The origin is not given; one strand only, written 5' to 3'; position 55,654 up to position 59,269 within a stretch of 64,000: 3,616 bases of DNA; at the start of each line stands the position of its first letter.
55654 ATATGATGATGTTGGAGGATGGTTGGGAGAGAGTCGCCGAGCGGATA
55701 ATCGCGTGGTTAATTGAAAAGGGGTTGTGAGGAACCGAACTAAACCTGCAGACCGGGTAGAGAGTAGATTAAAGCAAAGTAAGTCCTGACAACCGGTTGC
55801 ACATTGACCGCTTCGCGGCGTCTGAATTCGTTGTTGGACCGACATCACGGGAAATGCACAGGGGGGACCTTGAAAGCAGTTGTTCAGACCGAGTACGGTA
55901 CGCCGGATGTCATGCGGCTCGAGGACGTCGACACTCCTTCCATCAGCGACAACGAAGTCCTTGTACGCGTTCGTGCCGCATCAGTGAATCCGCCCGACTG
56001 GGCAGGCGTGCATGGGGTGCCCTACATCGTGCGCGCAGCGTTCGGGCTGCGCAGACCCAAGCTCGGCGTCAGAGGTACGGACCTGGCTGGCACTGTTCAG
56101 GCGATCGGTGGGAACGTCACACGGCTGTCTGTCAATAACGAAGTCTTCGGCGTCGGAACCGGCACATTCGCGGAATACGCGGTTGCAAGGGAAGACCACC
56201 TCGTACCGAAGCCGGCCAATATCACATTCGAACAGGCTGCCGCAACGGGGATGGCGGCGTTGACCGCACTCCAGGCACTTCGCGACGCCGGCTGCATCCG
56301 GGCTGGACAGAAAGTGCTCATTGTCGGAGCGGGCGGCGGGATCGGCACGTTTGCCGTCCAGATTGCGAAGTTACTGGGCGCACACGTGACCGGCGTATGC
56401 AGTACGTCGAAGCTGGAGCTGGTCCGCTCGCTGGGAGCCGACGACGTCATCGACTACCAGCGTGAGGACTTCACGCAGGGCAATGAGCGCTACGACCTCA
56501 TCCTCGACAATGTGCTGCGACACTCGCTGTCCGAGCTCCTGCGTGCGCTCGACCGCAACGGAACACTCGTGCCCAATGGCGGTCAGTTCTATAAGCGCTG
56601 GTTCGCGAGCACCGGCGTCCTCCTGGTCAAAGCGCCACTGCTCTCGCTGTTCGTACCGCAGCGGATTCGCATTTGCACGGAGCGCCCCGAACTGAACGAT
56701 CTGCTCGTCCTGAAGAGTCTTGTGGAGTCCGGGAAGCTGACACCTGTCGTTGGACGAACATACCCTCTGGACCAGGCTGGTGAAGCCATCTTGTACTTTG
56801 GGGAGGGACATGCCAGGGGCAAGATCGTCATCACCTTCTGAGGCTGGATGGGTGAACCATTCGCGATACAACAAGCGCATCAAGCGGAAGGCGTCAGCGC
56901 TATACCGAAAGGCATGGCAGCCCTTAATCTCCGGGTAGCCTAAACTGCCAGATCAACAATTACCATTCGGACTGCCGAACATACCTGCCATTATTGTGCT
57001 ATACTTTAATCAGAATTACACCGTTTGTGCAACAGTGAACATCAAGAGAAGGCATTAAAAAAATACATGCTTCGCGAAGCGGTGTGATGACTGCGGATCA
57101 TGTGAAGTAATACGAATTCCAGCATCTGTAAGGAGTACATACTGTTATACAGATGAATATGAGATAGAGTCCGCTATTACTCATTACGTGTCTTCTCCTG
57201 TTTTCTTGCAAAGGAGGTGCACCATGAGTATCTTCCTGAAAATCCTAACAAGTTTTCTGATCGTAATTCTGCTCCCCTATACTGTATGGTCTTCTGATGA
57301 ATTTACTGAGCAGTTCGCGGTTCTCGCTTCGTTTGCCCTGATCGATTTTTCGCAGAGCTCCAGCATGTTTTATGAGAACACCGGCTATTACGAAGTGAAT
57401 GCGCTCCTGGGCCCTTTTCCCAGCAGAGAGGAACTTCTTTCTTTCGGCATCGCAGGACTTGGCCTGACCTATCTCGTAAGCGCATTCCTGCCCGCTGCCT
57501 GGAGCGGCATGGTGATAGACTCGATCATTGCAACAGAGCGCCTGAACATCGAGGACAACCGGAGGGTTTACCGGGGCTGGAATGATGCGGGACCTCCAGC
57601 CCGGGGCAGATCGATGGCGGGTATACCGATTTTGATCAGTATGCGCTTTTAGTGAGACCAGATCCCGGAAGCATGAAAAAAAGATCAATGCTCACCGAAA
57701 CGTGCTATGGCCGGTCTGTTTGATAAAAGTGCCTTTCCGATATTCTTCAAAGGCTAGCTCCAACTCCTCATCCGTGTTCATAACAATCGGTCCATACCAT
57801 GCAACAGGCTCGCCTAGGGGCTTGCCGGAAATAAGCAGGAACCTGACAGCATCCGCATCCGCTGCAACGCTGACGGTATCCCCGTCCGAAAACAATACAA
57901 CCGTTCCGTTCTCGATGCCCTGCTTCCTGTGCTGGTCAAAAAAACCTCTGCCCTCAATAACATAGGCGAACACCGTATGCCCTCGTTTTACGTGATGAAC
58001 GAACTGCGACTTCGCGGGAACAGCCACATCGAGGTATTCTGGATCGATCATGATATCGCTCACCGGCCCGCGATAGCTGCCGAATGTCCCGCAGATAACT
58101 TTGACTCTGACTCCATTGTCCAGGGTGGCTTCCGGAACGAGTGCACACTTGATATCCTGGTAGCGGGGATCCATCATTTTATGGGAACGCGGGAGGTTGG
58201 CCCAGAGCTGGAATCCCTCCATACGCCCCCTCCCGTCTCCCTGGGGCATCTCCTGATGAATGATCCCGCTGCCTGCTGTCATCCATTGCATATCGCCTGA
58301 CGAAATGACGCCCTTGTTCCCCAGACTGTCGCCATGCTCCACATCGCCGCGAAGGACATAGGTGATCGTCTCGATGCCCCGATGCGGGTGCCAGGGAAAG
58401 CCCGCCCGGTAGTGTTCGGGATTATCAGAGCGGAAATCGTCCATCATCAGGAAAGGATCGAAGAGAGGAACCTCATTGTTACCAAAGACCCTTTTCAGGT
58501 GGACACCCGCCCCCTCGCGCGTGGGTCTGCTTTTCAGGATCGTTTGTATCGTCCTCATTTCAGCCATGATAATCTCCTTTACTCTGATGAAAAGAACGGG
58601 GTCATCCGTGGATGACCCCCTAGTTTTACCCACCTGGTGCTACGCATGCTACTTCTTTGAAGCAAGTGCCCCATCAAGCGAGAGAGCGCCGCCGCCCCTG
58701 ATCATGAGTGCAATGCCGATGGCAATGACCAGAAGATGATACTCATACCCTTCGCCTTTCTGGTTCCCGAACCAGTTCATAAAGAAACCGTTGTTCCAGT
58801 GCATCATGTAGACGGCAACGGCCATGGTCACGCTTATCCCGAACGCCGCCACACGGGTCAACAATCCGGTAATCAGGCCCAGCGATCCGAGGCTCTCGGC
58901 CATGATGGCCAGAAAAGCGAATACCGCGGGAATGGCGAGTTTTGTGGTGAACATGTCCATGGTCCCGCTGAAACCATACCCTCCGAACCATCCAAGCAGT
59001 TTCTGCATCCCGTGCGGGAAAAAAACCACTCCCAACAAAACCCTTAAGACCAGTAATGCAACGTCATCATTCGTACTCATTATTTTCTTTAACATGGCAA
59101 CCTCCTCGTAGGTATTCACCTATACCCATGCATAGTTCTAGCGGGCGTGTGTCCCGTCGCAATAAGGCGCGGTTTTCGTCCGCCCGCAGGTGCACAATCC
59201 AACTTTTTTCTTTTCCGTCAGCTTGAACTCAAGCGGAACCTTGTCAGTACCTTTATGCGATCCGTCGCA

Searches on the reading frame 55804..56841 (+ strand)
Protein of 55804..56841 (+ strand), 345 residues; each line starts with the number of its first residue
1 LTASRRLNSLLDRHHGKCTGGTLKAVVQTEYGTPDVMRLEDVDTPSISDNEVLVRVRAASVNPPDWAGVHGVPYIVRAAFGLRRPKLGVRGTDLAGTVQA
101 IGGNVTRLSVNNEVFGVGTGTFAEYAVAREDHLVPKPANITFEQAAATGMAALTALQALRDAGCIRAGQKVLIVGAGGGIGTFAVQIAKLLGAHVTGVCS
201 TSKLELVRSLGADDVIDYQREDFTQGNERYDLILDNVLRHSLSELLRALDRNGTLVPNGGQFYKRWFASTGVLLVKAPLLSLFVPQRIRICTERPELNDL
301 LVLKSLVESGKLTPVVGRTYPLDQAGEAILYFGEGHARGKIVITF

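Call 27: search_protein_families(library=pfam, proteins=[window:55804-56841:+], max_evalue=0.01)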
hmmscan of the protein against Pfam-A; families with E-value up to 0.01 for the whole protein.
window:55804-56841:+ (345 aa): 6 families
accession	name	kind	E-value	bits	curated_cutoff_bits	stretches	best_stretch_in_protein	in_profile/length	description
PF13602.12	ADH_zinc_N_2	-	8.8e-23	82.1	27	1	210-343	1-134/134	Zinc-binding dehydrogenase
PF00107.32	ADH_zinc_N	-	5.9e-15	55.8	31.8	1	179-260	1-90/129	Zinc-binding dehydrogenase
PF08240.17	ADH_N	-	1.3e-12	48.3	23.5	1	49-137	2-103/104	Alcohol dehydrogenase GroES-like domain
PF01262.27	AlaDh_PNT_C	-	0.0014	18.5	23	1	165-234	23-97/214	Alanine dehydrogenase/PNT, C-terminal domain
PF08541.16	ACP_syn_III_C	-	0.0039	17.7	26.6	1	141-185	41-86/90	3-Oxoacyl-[acyl-carrier-protein (ACP)] synthase III C terminal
PF16884.10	ADH_N_2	-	0.0079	16.5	31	0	33-63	14-44/108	N-terminal domain of oxidoreductase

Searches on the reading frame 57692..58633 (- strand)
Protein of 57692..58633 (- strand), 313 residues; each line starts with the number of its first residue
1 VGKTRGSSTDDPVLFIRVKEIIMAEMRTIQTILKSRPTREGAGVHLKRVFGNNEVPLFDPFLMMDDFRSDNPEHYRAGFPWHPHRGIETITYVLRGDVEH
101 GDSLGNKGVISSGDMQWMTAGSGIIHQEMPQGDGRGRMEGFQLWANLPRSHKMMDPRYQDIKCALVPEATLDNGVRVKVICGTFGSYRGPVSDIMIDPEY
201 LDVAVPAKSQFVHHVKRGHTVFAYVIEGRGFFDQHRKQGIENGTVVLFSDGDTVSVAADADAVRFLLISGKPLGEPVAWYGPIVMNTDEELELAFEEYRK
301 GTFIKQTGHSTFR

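Call 27: search_protein_families(library=pfam, proteins=[window:57692-58633:-], max_evalue=0.01)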
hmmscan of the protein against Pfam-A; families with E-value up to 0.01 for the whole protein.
window:57692-58633:- (313 aa): 3 families
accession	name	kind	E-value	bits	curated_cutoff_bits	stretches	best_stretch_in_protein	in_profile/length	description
PF02678.22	Pirin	-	3.1e-35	120.9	26.1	1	44-144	2-107/108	Pirin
PF05726.19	Pirin_C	-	2.3e-29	102.3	27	1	200-303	1-102/103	Pirin C-terminal cupin domain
PF07883.17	Cupin_2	-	0.00074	19.6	27.2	0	78-116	10-46/70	Cupin domain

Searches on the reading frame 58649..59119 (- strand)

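Call 27: search_protein_families(library=pfam, proteins=[window:58649-59119:-], max_evalue=0.01)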
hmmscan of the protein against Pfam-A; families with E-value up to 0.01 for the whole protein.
window:58649-59119:- (156 aa): 3 families
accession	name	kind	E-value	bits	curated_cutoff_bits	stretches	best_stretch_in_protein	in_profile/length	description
PF07681.17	DoxX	-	3.7e-22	79.2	23.6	1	21-108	1-85/85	DoxX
PF04173.18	DoxD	-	0.0001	22.7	22.7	1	67-155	65-147/167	TQO small subunit DoxD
PF07291.16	MauE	-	0.00084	20.1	27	1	20-105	3-86/128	Methylamine utilisation protein MauE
